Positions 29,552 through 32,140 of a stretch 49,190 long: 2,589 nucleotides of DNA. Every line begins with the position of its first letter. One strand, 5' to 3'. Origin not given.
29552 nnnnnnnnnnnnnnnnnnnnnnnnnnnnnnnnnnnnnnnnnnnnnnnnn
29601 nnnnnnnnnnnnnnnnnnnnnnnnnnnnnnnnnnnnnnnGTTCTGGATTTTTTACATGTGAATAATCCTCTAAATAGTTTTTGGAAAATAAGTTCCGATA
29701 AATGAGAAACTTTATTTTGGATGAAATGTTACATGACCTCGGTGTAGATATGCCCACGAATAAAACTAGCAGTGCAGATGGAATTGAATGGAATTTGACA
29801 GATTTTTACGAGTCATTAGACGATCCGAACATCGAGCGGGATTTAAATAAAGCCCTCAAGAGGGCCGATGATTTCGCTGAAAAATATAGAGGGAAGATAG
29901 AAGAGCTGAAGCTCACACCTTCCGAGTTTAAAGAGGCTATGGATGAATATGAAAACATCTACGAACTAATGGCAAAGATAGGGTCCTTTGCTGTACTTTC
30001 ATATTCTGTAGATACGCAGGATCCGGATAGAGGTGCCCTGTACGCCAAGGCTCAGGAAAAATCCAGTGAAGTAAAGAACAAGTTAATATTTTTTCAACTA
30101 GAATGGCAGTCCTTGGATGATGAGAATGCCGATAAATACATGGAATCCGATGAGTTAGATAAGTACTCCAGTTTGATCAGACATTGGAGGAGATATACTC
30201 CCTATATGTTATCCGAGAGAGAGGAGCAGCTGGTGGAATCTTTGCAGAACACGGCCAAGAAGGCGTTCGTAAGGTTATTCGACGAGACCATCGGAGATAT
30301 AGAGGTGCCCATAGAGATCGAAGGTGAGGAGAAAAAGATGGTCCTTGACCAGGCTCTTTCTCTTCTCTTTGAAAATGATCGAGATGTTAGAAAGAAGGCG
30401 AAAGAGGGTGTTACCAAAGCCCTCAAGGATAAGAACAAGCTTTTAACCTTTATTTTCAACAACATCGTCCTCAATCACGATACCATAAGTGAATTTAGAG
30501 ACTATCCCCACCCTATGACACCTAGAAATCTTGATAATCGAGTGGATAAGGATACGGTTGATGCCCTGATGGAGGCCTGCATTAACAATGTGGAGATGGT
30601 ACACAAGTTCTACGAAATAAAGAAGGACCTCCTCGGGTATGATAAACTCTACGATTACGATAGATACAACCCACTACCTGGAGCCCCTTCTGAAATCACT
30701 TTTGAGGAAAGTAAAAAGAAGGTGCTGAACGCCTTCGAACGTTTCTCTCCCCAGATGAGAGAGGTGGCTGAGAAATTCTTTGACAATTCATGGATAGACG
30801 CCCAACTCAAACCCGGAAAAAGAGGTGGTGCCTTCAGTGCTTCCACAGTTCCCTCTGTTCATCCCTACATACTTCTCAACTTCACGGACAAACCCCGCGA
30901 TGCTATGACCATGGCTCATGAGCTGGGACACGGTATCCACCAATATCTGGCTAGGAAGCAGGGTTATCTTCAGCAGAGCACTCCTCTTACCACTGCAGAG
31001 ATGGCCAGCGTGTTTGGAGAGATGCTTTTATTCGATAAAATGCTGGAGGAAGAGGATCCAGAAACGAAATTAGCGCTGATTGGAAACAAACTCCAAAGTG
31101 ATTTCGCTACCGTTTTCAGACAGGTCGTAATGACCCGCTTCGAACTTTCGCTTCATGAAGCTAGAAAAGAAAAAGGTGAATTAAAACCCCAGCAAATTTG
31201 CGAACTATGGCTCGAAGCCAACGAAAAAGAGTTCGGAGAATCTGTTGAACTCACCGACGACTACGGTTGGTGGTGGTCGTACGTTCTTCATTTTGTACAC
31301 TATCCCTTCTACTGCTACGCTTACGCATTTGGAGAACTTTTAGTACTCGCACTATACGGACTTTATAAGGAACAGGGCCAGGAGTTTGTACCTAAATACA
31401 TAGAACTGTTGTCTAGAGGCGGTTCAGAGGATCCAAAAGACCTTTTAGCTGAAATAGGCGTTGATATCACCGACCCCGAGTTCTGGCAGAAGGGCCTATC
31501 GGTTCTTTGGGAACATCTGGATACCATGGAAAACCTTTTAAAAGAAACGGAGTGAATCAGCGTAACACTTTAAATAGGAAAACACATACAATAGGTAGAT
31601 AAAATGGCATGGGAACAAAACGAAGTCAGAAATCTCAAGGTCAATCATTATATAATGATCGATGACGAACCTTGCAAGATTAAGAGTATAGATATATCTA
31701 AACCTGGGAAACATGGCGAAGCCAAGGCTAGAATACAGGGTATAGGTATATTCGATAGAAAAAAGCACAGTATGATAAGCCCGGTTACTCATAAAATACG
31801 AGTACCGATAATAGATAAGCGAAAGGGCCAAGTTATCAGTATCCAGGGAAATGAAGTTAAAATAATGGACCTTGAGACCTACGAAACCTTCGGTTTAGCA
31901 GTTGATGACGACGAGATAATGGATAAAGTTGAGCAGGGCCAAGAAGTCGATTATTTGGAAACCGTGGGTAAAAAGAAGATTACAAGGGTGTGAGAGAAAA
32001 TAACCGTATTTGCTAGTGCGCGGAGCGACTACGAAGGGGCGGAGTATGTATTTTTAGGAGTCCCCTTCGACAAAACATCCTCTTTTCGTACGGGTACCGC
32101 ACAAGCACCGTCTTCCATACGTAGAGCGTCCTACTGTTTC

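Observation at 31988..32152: aIF5A and agmatinase share one reading frame, split by a single TGA, and agmatinase has no canonical start codon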

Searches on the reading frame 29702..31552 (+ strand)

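Call 56: search_protein_families(library=pfam, proteins=[window:29702-31552:+])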
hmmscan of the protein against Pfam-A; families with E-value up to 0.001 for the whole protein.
window:29702-31552:+ (617 aa): 2 families
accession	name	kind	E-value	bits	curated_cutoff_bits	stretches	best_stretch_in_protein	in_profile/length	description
PF01432.26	Peptidase_M3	-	2.7e-48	165.9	27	1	224-599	5-455/457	Peptidase family M3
PF08439.15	Peptidase_M3_N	-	3.6e-13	49.9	25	1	134-201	1-69/70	Oligopeptidase F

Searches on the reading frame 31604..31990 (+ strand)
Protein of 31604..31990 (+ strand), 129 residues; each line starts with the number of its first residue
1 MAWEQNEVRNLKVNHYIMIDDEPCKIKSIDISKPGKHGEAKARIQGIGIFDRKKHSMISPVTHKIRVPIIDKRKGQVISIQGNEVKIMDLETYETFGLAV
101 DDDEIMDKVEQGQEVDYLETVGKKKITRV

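Call 8: search_protein_families(library=pfam, proteins=[window:31604-31990:+])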
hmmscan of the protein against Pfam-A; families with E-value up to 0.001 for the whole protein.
window:31604-31990:+ (129 aa): 3 families
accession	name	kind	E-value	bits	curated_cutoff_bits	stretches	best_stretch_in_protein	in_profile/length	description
PF21485.3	IF5A-like_N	-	1.6e-19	70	27.1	1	7-63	7-63/63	Translation initiation factor 5A-like, N-terminal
PF01287.26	eIF-5a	-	5.7e-06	26.8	24.2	1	69-128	1-67/69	Eukaryotic elongation factor 5A hypusine, DNA-binding OB fold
PF08207.18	EFP_N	-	5.7e-06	26.7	23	1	9-38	3-32/58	Elongation factor P (EF-P) KOW-like domain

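Call 9: search_protein_families(library=ncbifam, proteins=[window:31604-31990:+])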
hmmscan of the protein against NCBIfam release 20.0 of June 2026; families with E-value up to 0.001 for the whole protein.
window:31604-31990:+ (129 aa): 5 families
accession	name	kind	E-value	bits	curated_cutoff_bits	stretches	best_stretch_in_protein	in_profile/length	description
NF003076.0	PRK03999.1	equivalog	2.3e-53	179.2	138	1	1-129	1-128/129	translation initiation factor IF-5A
TIGR00037.1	eIF_5A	equivalog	3.3e-50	169.3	75.45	1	4-129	5-129/130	translation initiation factor IF-5A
TIGR00038.1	efp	equivalog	6.3e-08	32.5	185.8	1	8-107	3-99/184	elongation factor P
NF001810.0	PRK00529.1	subfamily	1.1e-07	31.7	161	1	7-100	4-96/187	elongation factor P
NF011175.0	PRK14578.1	equivalog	3e-05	23.5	301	1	10-114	6-112/187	elongation factor P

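Call 62: find_homologous_proteins(query=window:31604-31990:+, max_evalue=1e-30)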
Query window:31604-31990:+ (129 aa): 970 proteins with E <= 1e-30 among 1007 candidates; the best 120 are listed.
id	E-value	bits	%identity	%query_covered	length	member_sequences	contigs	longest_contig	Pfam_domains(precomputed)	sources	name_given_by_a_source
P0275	2.4e-78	278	100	100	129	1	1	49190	PF21485.4,PF08207.19,PF01287.27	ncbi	-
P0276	5.1e-74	264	92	100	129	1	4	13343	PF21485.4,PF01287.27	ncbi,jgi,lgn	-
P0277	9.6e-74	263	92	100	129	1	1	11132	PF21485.4,PF01287.27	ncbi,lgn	-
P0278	3.5e-73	261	91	100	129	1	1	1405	PF21485.4,PF01287.27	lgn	-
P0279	7.1e-72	257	90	100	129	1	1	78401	PF21485.4,PF01287.27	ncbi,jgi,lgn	-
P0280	2.8e-66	239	82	100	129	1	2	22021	PF21485.4,PF01287.27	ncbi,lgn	ncbi:MAG: translation initiation factor IF-5A [Thermoplasmata archaeon]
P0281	3.3e-66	239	80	100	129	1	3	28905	PF21485.4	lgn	-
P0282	1.2e-65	237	80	100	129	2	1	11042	PF21485.4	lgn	-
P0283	1.2e-65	237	80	100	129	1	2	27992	PF21485.4,PF01287.27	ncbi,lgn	-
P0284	1.7e-65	237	79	100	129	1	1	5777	PF21485.4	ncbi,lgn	-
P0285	1.7e-65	237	80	100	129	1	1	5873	PF21485.4,PF01287.27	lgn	-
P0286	4.8e-65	235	78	100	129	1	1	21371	PF21485.4,PF01287.27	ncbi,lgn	-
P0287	1.9e-64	233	78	100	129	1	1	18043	PF21485.4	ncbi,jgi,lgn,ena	ncbi:MAG: translation initiation factor IF-5A [Thermoplasmatota archaeon]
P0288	4.4e-64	232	78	100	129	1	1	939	PF21485.4,PF01287.27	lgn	-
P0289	6.7e-64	231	77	100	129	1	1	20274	PF21485.4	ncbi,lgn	-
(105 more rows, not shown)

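Call 63: find_encoding_contigs(protein=P0280, flank=1200, max_places=2)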
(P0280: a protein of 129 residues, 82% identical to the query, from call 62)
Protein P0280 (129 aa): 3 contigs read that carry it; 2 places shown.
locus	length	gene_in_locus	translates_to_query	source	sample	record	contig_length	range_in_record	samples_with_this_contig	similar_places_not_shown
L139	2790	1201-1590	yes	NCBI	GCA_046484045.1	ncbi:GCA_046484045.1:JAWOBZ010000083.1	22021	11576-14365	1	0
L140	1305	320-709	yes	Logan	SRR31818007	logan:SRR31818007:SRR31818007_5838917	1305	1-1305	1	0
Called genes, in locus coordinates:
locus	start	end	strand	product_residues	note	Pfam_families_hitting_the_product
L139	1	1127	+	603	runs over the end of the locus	PF08439:Peptidase_M3_N, PF01432:Peptidase_M3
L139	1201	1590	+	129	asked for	PF21485:IF5A-like_N, PF01287:eIF-5a (weak)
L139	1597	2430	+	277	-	PF00491:Arginase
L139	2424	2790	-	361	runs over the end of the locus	PF00091:Tubulin, PF12327:FtsZ_C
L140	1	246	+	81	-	?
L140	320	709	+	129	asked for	PF21485:IF5A-like_N, PF01287:eIF-5a (weak)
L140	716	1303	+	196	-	?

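Call 64: find_encoding_contigs(protein=P0281, flank=1200, max_places=2)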
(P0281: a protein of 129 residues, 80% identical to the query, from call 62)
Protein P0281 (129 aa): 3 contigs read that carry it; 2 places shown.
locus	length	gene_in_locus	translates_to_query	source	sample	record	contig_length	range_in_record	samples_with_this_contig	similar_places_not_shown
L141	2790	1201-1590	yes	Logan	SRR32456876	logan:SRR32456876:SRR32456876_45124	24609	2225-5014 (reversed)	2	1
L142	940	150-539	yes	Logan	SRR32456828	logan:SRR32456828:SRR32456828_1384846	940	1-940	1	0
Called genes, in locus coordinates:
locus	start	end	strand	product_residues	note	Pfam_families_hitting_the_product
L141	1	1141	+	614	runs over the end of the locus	PF08439:Peptidase_M3_N, PF01432:Peptidase_M3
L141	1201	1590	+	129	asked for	PF21485:IF5A-like_N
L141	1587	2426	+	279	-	PF00491:Arginase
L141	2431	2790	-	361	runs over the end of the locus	PF00091:Tubulin, PF12327:FtsZ_C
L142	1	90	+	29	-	?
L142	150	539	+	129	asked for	PF21485:IF5A-like_N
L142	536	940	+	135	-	?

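Call 65: find_encoding_contigs(protein=P0283, flank=1200, max_places=2)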
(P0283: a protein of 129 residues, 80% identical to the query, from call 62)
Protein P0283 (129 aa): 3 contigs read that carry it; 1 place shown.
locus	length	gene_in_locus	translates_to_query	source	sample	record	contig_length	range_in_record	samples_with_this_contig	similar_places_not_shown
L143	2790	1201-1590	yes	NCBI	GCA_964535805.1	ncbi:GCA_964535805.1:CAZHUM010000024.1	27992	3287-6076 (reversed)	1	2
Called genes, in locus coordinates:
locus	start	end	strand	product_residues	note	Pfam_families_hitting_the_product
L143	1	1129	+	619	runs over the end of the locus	PF08439:Peptidase_M3_N, PF01432:Peptidase_M3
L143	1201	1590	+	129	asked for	PF21485:IF5A-like_N, PF01287:eIF-5a (weak)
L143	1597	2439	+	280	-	PF00491:Arginase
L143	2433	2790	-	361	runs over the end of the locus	PF00091:Tubulin, PF12327:FtsZ_C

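Call 66: find_encoding_contigs(protein=P0278, flank=1200, max_places=2)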
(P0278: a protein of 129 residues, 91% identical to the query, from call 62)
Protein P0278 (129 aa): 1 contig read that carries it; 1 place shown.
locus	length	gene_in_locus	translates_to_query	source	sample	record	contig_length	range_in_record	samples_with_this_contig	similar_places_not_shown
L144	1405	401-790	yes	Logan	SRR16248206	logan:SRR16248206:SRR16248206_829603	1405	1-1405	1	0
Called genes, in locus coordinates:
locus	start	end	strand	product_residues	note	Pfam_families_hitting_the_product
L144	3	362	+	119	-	?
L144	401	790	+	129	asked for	PF21485:IF5A-like_N, PF01287:eIF-5a (weak)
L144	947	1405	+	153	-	?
